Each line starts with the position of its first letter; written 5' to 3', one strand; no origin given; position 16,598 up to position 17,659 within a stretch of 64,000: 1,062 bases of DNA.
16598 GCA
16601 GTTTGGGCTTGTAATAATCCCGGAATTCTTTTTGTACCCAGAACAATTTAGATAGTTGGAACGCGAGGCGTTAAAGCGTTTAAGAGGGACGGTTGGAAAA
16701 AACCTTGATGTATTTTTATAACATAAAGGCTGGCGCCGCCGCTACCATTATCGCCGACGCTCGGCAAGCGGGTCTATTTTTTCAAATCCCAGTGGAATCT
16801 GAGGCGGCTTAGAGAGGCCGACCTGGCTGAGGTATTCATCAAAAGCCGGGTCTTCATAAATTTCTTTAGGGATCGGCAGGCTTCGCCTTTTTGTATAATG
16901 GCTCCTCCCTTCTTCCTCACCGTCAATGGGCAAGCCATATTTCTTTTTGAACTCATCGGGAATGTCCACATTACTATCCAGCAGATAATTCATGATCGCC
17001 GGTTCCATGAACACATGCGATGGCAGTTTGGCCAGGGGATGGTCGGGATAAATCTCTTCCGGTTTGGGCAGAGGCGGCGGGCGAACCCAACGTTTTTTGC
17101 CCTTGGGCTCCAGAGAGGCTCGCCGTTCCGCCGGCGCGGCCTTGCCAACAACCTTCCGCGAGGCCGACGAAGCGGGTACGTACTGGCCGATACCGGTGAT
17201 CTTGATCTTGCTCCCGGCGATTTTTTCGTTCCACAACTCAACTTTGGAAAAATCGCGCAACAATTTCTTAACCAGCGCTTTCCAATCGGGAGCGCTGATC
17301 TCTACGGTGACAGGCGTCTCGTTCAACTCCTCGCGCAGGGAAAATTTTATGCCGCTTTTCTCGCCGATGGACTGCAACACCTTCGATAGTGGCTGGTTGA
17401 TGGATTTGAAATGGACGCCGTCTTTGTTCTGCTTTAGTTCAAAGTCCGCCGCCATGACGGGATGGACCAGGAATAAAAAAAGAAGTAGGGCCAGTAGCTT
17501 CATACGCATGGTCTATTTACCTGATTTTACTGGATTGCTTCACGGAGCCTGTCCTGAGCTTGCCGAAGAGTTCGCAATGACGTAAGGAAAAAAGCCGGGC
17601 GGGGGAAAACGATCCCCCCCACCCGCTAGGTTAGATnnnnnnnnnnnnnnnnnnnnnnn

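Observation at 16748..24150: Internally duplicated locus: three collagen/beta-repeat fibre genes interleaved with two dedicated secreted partner genes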

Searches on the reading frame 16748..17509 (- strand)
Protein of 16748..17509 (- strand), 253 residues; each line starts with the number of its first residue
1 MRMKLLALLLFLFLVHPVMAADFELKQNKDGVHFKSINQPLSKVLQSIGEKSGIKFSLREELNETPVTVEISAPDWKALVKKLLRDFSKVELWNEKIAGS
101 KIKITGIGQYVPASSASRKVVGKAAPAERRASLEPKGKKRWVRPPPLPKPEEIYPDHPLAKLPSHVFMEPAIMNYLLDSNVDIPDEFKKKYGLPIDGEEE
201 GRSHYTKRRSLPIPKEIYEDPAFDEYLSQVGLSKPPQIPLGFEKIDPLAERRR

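Call 3: search_protein_families(library=pfam, proteins=[window:16748-17509:-], max_evalue=1)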
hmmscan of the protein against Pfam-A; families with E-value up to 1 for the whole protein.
window:16748-17509:- (253 aa): 0 families

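Call 4: search_protein_families(library=ncbifam, proteins=[window:16748-17509:-], max_evalue=1)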
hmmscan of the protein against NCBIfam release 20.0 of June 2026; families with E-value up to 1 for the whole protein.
window:16748-17509:- (253 aa): 0 families

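Call 12: find_homologous_proteins(query=window:16748-17509:-, max_evalue=0.001)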
Query window:16748-17509:- (253 aa): 7 proteins with E <= 0.001 among 893 candidates.
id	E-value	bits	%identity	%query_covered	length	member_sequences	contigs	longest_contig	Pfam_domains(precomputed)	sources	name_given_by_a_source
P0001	9.6e-163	558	100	100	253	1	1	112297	-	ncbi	-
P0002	4.8e-87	310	63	94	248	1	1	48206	-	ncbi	-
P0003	1.1e-82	296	57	98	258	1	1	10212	-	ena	-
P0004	1.4e-82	295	56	97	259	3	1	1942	-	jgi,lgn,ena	-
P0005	1.4e-82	295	68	81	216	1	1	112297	-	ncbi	-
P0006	3.2e-74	268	52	98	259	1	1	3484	-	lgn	-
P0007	9.6e-48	181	57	61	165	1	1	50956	-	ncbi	-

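Call 13: find_encoding_contigs(protein=P0002, flank=10000, max_places=4)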
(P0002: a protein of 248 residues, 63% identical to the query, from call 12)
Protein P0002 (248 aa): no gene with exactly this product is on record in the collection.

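Call 14: find_encoding_contigs(protein=P0003, flank=10000, max_places=4)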
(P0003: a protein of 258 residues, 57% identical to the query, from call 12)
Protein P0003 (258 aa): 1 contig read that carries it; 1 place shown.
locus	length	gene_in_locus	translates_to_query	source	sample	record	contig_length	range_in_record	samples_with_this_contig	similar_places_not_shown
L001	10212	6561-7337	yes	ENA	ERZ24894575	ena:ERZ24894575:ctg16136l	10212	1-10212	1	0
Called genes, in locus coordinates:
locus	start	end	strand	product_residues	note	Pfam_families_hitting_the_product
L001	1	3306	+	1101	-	?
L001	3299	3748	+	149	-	PF01618:MotA_ExbB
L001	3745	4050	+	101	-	PF09919:DUF2149 (faint)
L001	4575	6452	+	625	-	-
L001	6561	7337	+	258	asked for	-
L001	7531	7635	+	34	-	-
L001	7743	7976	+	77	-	-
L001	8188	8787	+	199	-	-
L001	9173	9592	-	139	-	-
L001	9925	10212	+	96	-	?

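Call 15: find_encoding_contigs(protein=P0007, flank=10000, max_places=4)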
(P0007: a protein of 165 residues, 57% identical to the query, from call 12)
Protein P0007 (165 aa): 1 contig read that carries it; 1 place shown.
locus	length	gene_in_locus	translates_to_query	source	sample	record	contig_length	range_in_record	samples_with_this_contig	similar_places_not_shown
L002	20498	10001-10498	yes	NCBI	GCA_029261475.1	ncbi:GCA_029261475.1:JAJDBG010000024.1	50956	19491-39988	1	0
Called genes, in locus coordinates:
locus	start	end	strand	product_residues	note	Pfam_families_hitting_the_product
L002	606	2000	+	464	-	PF04851:ResIII, PF00270:DEAD, PF00271:Helicase_C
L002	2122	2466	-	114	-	PF03692:CxxCxxCC (weak)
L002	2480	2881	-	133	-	PF14489:QueF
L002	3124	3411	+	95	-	PF00166:Cpn10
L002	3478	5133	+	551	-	-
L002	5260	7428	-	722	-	PF12895:ANAPC3 (faint), PF13174:TPR_6 (faint), PF13424:TPR_12 (faint), PF23914:TPR_CcmH_CycH (weak), PF00515:TPR_1 (weak), PF07719:TPR_2 (weak), PF13414:TPR_11, PF13432:TPR_16 (weak), +6 more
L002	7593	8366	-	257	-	-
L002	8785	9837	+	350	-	PF04607:RelA_SpoT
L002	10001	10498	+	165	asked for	-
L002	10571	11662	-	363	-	PF00149:Metallophos (weak)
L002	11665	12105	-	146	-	PF01451:LMWPc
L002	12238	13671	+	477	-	PF01841:Transglut_core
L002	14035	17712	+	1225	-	-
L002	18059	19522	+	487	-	PF00478:IMPDH, PF00571:CBS, PF03060:NMO, PF01070:FMN_dh, PF01180:DHO_dh (faint)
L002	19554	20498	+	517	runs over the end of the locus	PF00117:GATase, PF07722:Peptidase_C26, PF02540:NAD_synthase (weak), PF00958:GMP_synt_C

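Call 20: find_related_loci(query=A4, collection=genome_contigs, flank=10000)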
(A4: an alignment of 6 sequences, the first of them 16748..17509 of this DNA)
Query A4 (253 aa) in genome_contigs; peptide patterns used: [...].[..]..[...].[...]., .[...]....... (x = any residue, [..] = any of these).
121 stretches matched a pattern; 3 encode a relative of the query (tblastn E <= 1e-3); 3 distinct loci.
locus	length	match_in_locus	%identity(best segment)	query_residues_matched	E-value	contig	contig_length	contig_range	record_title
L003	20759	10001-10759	56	1-246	2e-88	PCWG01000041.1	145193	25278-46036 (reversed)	MAG: Nitrospinae bacterium CG11_big_fil_rev_8_21_14_0_20_45_15 CG11_8_21_14_0.20_scaffold_57_c, whole genome shotgun seq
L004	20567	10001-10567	56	62-246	3e-63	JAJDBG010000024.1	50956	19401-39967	MAG: Nitrospinaceae bacterium isolate OFTM96 OFTM96_23, whole genome shotgun sequence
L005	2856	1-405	41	101-239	3e-23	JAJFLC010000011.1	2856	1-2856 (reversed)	MAG: Mariprofundaceae bacterium isolate OFTM395 OFTM395_10, whole genome shotgun sequence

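Call 30: search_solved_structures(query=A4, max_evalue=10, show_alignments=2)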
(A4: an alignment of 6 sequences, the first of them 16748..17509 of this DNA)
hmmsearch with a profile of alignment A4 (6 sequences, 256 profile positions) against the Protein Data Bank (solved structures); distinct sequences matched with E-value up to 10: 3.
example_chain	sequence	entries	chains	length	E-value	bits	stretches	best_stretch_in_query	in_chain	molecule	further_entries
1ec6_A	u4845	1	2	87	0.33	14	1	78-143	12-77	RNA-BINDING PROTEIN NOVA-2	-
1dtj_A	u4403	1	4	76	0.91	12.5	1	78-133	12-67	RNA-BINDING NEUROONCOLOGICAL VENTRAL ANTIGEN 2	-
1dt4_A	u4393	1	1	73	1.2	12.1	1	78-131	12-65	NEURO-ONCOLOGICAL VENTRAL ANTIGEN 1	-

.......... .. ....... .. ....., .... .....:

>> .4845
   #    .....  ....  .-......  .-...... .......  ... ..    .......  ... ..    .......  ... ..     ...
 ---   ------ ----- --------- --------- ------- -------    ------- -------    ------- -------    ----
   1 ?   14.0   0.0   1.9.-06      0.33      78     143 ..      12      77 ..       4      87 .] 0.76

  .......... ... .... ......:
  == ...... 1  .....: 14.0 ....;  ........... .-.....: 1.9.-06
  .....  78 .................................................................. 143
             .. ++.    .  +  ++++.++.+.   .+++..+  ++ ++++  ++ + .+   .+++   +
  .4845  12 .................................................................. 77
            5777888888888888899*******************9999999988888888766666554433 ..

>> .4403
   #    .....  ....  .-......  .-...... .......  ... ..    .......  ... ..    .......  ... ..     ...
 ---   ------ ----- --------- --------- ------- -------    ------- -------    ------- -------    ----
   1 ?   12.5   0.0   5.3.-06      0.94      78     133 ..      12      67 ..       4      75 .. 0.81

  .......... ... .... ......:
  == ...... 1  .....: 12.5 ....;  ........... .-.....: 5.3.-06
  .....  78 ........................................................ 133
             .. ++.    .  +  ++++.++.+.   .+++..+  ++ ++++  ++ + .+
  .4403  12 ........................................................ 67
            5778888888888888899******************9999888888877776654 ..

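Call 31: search_protein_families(library=phrogs, proteins=[window:16748-17509:-], max_evalue=0.01)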
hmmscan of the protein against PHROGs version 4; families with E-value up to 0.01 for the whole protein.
window:16748-17509:- (253 aa): 0 families

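Call 39: predict_structure(alignment_id=A4)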
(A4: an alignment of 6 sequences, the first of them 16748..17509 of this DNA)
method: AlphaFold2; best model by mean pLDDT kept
length: 253 residues; sequences in the alignment: 6
mean_pLDDT: 66.5   pTM: 0.37
mean pLDDT of the five models: 66.5, 64.6, 63.7, 63.5, 63.1
residues with pLDDT >= 90: 9; 70-90: 123; 50-70: 61; < 50: 60
segments of 3 or more residues with pLDDT < 50: 13-20, 88-101, 105-125, 127-133, 199-203, 251-253
pLDDT, mean of each block of 10 residues (from residue 1): 54 44 75 80 81 70 71 80 64 41 43 32 39 54 78 87 85 82 85 65 51 83 91 80 54 46
secondary structure, 60 per line:
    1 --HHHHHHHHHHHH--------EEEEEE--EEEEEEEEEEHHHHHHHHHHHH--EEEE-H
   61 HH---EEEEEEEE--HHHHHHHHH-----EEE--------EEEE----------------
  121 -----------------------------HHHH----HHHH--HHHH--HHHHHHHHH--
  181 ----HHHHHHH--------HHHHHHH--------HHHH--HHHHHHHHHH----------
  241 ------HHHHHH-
elements in order: H3-14 E23-28 E31-40 H41-52 E55-58 E66-73 H76-84 E90-92 E101-104 H150-153 H158-161 H164-167 H170-178 H185-191 H200-206 H215-218 H221-230 H247-252
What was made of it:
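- On STN / secretin-N0 domain (partner N-terminal domain): The AF2 N-domain has pLDDT 70-81 (call 39).
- On Secretin (GspD/PilQ/InvG): Its C-terminal part is predicted as short helices (call 39).
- The partner is predicted alpha/beta, not a barrel (call 39).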

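Call 42: fold_search(model_id=the predicted structure, library=pdb)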
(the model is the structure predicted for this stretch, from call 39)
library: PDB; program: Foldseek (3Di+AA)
matches with E <= 10: 151; with E <= 0.001: 0
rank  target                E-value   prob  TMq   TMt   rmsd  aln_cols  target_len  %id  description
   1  7ah9_5G               1.3e-02  1.00  0.24  0.13   3.8        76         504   14  Substrate-engaged type 3 secretion system needle complex from Salmonella enterica typhimurium - SpaR state 1 (released 2021-03-17)
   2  7ah9_5K               1.4e-02  1.00  0.24  0.13   3.4        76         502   14  Substrate-engaged type 3 secretion system needle complex from Salmonella enterica typhimurium - SpaR state 1 (released 2021-03-17)
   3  7ah9_5C               1.7e-02  1.00  0.24  0.13   3.8        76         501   14  Substrate-engaged type 3 secretion system needle complex from Salmonella enterica typhimurium - SpaR state 1 (released 2021-03-17)
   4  7ah9_5O               2.0e-02  1.00  0.24  0.13   3.6        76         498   14  Substrate-engaged type 3 secretion system needle complex from Salmonella enterica typhimurium - SpaR state 1 (released 2021-03-17)
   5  7ah9_5E               2.6e-02  0.99  0.24  0.13   3.8        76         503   14  Substrate-engaged type 3 secretion system needle complex from Salmonella enterica typhimurium - SpaR state 1 (released 2021-03-17)
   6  7ah9_5P               2.7e-02  0.99  0.23  0.12   3.2        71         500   14  Substrate-engaged type 3 secretion system needle complex from Salmonella enterica typhimurium - SpaR state 1 (released 2021-03-17)
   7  7ah9_5M               3.3e-02  0.99  0.23  0.12   2.8        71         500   14  Substrate-engaged type 3 secretion system needle complex from Salmonella enterica typhimurium - SpaR state 1 (released 2021-03-17)
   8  2d1u_MODEL_1_A        3.5e-02  0.97  0.24  0.51  10.0       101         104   18  Solution structure of the periplasmic signaling domain of FecA from Escherichia coli (released 2005-12-27)
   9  6rwk_0                4.3e-02  1.00  0.23  0.41   2.6        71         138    6  MxiD N0 N1 and MxiG C-terminal domains of the Shigella type 3 secretion system (released 2020-02-12)
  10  7ah9_5B               4.9e-02  0.99  0.23  0.12   2.9        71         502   14  Substrate-engaged type 3 secretion system needle complex from Salmonella enterica typhimurium - SpaR state 1 (released 2021-03-17)
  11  4av2_A                4.9e-02  0.97  0.24  0.22  13.4        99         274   13  Single particle electron microscopy of PilQ dodecameric complexes from Neisseria meningitidis. (released 2012-10-17)
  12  7ah9_5A               5.2e-02  0.99  0.24  0.39   3.3        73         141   15  Substrate-engaged type 3 secretion system needle complex from Salmonella enterica typhimurium - SpaR state 1 (released 2021-03-17)
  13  6pem_A                5.2e-02  0.98  0.23  0.39   3.2        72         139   14  Focussed refinement of InvGN0N1:SpaPQR:PrgHK from Salmonella SPI-1 injectisome NC-base (released 2019-10-23)
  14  6q14_A                5.5e-02  0.98  0.23  0.13   3.2        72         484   14  Structure of the Salmonella SPI-1 injectisome NC-base (released 2019-10-23)
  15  6ovk_R                6.3e-02  0.99  0.25  0.29   2.8        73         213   10  Crystal Structure of the Pseudomonas capeferrum Anti-sigma Regulator PupR C-terminal Cell-surface Signaling Domain in  (released 2020-03-04)
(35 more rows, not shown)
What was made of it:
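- On STN / secretin-N0 domain (partner N-terminal domain): The leading Foldseek PDB hits are N0/STN domains: probability 0.97-1.0 for the best twenty, rmsd about 3 A over 71-79 columns for the closest, E 0.01-0.3 (call 42).
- AF2 N-domain Foldseek hits are secretin N0 domains (InvG, MxiD, EscC, GspD, PilQ), FecA/PupA signalling domains, the PupR STN domain and DotD, with probability about 1 (call 42).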

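Call 47: find_encoding_contigs(protein=P0006, flank=10000, max_places=3)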
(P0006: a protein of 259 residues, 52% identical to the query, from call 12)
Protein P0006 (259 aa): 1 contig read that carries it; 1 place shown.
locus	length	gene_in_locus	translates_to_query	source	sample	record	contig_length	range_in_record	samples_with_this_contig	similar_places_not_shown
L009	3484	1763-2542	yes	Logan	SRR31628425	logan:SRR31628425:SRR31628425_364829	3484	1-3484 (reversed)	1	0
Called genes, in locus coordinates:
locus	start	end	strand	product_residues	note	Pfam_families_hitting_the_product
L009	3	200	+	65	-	?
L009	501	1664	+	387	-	-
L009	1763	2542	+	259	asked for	-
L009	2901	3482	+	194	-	?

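Call 48: find_encoding_contigs(protein=window:16748-17509:-, flank=10000, max_places=3)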
Protein window:16748-17509:- (253 aa): no gene with exactly this product is on record in the collection.

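Call 61: find_related_loci(query=A4, collection=metagenome_contigs, flank=8000)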
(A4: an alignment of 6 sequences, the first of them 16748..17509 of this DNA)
Query A4 (253 aa) in metagenome_contigs; peptide patterns used: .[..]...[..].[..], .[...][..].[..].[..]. (x = any residue, [..] = any of these).
446 stretches matched a pattern; 5 encode a relative of the query (tblastn E <= 1e-3); 5 distinct loci.
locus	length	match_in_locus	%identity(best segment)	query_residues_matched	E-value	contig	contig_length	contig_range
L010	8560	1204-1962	56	1-246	6e-89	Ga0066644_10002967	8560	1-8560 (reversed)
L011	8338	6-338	68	135-246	2e-41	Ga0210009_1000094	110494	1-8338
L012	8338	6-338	65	135-246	1e-40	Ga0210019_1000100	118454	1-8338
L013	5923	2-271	74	158-246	2e-37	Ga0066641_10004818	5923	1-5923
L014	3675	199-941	38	25-240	1e-35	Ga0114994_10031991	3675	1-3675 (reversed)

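Call 80: list_cluster_members(proteins=[P0001, P0002, P0005, P0003, P0006])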
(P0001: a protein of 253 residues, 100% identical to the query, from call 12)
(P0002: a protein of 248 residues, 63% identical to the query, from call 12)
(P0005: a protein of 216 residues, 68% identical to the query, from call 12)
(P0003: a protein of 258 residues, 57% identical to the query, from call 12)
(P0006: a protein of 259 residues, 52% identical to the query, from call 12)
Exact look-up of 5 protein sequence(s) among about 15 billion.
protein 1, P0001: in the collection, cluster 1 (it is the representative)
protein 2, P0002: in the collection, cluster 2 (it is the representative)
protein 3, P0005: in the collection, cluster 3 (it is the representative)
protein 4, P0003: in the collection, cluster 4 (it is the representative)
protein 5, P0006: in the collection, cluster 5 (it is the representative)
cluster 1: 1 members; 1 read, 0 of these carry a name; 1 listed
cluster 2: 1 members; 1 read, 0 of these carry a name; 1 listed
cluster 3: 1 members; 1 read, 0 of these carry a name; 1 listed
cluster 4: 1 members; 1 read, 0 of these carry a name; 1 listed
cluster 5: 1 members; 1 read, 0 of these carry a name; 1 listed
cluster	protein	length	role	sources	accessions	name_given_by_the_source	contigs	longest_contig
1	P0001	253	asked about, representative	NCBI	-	-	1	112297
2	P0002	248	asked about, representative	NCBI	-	-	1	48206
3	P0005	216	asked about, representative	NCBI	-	-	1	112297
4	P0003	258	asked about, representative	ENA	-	-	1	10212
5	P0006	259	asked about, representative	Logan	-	-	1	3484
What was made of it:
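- Tried and rejected: Exact look-ups gave no accession or name for the window's genome (calls 48, 80).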

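Call 82: fold_search(model_id=the predicted structure, library=viral)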
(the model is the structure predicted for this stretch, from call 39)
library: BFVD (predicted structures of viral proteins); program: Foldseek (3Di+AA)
matches with E <= 10: 171; with E <= 0.001: 0
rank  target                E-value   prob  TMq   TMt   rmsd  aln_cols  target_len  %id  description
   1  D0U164                1.7e-03  0.99  0.22  0.19  16.9       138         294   13  IV (Fragment) [Enterobacteria phage f1]
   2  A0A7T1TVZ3            4.1e-03  0.72  0.21  0.20  21.8       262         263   14  Assembly protein [Erwinia phage PEar6]
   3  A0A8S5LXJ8            1.4e-02  0.96  0.24  0.17  17.3       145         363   14  Type VI secretion system component [Myoviridae sp. ctZgq1]
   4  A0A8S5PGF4            2.1e-02  1.00  0.24  0.10   6.2        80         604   18  Uncharacterized protein [Siphoviridae sp. ctsxw88]
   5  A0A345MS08            2.6e-02  0.98  0.25  0.16  16.8       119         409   12  (no name in the UniProt tables at hand)
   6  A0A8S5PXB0            5.9e-02  0.91  0.21  0.42   3.9        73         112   19  DotD protein (Fragment) [Podoviridae sp. ctFbF42]
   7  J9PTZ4                1.3e-01  0.69  0.23  0.23  20.3       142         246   10  Uncharacterized protein [Bacillus phage BCD7]
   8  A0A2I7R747            1.3e-01  0.80  0.23  0.20  11.2       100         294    8  (no name in the UniProt tables at hand)
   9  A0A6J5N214            1.3e-01  0.51  0.21  0.18  21.9       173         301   12  Uncharacterized protein [uncultured Caudovirales phage]
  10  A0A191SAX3            1.5e-01  0.80  0.24  0.15  11.8       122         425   11  (no name in the UniProt tables at hand)
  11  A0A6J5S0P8            1.5e-01  0.47  0.22  0.14  24.6       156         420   15  Uncharacterized protein [uncultured Caudovirales phage]
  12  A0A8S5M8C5            1.7e-01  0.66  0.20  0.19   5.0        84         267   12  Gp28/Gp37-like domain-containing protein [Siphoviridae sp. ctEYW18]
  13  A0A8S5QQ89            1.7e-01  0.60  0.23  0.22  18.0       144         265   11  Phage protein [Myoviridae sp. ctgXL3]
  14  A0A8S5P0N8            2.4e-01  0.63  0.21  0.11  11.2        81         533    7  Uncharacterized protein [Siphoviridae sp. ctiMP24]
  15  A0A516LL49            2.5e-01  0.04  0.11  0.08  21.8       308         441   11  (no name in the UniProt tables at hand)
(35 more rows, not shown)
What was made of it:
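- Phage f1 pIV is the top hit in BFVD (call 82).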

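Call 83: search_protein_representatives(alignment_id=A4)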
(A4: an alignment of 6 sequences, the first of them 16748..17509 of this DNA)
Query: 6 sequences, 256 profile positions. Proteins with E-value up to 0.001 (for the whole library): 234; up to 1e-10: 84; up to 1e-30: 7. The best 150 are listed.
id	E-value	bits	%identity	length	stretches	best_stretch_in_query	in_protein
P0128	1.1e-85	303.9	-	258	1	1-245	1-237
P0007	8.9e-72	258.4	-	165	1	92-255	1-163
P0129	6.5e-59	216.2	-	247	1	1-254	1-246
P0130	1.0e-53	199.2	-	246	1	5-240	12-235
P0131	8.3e-52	192.9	-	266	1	6-244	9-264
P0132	1.4e-51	192.2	-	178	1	1-155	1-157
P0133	1.9e-50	188.4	-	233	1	8-245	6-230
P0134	1.1e-30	123.7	-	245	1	9-240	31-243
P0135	1.4e-24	103.8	-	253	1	28-243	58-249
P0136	4.7e-23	98.7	-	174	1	3-123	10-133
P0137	1.8e-22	96.8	-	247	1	26-240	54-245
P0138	2.0e-22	96.7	-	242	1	23-199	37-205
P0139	6.9e-22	94.9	-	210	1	18-242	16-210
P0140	3.2e-21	92.7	-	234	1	8-242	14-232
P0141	1.2e-20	90.8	-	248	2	17-106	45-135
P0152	3.0e-16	76.4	-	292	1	16-163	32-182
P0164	1.2e-14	71.1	-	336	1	21-240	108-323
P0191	1.2e-11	61.4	-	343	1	24-105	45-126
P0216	3.7e-10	56.4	-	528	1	27-179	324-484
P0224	1.9e-09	54.1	-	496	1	25-104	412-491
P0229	4.7e-09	52.8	-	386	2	34-117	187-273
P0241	1.7e-08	51.0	-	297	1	14-169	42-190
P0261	3.4e-07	46.8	-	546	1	25-109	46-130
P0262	3.4e-07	46.7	-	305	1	27-97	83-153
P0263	3.5e-07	46.7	-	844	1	25-149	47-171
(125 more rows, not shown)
